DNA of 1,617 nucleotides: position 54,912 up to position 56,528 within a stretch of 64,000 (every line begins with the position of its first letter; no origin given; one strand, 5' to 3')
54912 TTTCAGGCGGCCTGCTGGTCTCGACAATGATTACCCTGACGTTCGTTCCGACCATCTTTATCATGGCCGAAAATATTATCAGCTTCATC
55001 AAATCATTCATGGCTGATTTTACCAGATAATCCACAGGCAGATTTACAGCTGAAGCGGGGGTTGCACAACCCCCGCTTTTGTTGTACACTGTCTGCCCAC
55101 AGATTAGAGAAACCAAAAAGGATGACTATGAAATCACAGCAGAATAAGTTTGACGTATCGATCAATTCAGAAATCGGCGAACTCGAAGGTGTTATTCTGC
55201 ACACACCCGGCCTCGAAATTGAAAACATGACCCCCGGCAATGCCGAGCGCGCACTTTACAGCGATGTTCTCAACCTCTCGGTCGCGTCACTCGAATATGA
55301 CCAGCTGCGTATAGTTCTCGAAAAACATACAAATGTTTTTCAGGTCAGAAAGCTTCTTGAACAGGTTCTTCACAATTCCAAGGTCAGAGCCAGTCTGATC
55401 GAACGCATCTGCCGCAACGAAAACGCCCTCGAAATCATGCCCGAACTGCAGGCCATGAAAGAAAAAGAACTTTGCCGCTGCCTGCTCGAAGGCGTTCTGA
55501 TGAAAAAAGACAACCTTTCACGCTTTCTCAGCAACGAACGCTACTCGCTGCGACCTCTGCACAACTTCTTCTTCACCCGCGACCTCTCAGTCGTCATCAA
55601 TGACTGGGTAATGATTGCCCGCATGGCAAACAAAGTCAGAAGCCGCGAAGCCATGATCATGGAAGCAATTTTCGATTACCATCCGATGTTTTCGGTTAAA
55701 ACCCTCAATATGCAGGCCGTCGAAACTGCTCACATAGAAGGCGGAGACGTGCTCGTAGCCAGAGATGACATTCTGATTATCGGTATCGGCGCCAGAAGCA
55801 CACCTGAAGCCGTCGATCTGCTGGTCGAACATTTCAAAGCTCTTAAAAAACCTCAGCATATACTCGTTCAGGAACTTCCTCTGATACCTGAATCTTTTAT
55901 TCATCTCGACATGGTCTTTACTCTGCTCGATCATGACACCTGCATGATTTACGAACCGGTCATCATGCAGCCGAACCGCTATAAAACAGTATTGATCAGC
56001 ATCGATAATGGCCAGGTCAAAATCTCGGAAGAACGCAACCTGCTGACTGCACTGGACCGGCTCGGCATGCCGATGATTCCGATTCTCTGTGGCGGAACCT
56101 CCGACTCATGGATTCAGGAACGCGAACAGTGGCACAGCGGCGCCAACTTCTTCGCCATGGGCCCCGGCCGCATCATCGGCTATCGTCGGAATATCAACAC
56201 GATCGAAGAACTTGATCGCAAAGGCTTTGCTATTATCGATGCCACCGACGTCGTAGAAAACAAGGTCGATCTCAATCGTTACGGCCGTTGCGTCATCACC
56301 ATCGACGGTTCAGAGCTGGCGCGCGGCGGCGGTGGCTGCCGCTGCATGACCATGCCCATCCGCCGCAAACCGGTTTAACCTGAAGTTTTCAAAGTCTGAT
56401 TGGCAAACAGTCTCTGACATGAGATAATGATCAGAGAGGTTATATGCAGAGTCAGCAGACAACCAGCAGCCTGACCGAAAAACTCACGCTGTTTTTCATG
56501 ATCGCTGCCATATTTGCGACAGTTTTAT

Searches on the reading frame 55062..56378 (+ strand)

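Call 7: search_protein_families(library=pfam, proteins=[window:55062-56378:+], max_evalue=0.1)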
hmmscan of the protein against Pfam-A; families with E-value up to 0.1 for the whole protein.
window:55062-56378:+ (438 aa): 2 families
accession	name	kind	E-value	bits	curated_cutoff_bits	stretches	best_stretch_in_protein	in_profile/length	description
PF02274.22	ADI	-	2.7e-61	208.1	22.8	1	65-435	4-377/377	Arginine deiminase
PF19420.4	DDAH_eukar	-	3.8e-06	26.8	23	2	170-318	61-213/291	N,N dimethylarginine dimethylhydrolase, eukaryotic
